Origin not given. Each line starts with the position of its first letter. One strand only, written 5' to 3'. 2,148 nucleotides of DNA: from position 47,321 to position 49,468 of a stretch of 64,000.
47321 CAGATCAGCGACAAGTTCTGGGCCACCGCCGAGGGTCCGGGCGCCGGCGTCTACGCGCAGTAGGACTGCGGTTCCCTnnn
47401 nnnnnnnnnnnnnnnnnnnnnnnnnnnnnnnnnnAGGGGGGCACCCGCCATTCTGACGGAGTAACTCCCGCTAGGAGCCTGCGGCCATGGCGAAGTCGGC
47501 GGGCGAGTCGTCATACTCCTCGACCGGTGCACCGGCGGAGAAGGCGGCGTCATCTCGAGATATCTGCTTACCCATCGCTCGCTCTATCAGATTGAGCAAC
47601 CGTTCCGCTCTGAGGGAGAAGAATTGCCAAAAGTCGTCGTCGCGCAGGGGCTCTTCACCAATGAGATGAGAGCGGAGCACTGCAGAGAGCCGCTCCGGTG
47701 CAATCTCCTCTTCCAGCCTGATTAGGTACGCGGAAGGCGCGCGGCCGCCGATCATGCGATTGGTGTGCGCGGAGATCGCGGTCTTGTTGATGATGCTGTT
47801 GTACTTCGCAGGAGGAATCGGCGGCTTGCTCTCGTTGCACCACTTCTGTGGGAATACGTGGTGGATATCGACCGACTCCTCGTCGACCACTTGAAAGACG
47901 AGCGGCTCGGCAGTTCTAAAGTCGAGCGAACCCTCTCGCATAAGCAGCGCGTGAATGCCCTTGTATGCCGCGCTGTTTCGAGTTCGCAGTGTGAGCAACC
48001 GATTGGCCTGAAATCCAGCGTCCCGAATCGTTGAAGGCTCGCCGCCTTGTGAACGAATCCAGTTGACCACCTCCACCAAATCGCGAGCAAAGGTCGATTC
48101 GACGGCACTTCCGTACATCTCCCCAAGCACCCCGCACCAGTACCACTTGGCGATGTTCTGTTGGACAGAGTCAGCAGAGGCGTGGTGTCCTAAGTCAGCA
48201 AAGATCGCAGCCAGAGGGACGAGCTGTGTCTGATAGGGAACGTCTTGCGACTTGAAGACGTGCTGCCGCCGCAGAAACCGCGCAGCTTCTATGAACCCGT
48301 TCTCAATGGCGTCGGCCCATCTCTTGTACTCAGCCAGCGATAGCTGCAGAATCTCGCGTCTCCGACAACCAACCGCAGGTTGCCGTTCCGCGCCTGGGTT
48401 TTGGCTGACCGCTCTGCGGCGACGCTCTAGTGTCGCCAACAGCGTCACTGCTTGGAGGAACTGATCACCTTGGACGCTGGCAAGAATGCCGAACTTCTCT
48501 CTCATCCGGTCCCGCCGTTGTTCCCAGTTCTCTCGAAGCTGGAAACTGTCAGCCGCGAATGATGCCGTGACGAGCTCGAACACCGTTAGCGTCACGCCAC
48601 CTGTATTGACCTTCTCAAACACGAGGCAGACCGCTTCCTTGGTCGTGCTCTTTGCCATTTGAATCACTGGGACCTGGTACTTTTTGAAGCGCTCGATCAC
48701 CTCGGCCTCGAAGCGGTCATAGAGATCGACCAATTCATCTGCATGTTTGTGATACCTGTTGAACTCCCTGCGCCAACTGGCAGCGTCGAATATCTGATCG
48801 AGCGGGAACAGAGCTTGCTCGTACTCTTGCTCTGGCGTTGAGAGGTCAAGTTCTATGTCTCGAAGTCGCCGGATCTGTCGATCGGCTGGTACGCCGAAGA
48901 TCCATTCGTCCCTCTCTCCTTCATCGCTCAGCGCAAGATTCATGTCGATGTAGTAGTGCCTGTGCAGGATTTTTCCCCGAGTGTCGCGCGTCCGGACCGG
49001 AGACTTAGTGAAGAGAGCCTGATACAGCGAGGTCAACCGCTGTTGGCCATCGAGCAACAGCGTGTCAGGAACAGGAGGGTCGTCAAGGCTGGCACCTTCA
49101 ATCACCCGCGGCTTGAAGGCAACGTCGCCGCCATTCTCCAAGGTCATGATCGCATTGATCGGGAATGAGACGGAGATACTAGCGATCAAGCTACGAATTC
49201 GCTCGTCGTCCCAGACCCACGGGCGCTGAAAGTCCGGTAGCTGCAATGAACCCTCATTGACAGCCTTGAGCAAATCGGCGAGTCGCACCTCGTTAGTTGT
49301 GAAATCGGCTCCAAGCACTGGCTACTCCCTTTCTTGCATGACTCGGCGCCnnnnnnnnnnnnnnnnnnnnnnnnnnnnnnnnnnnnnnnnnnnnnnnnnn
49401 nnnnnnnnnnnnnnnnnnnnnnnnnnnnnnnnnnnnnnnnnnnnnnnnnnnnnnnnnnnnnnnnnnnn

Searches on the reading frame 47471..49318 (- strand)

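Call 88: search_protein_families(library=pfam, proteins=[window:47471-49318:-], max_evalue=0.00001)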
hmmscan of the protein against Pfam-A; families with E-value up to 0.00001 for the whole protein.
window:47471-49318:- (615 aa): 1 family
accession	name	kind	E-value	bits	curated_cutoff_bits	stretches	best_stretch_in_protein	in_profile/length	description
PF03235.19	GmrSD_N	-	5.2e-29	102.2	33.2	1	14-254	2-198/199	GmrSD restriction endonuclease, N-terminal domain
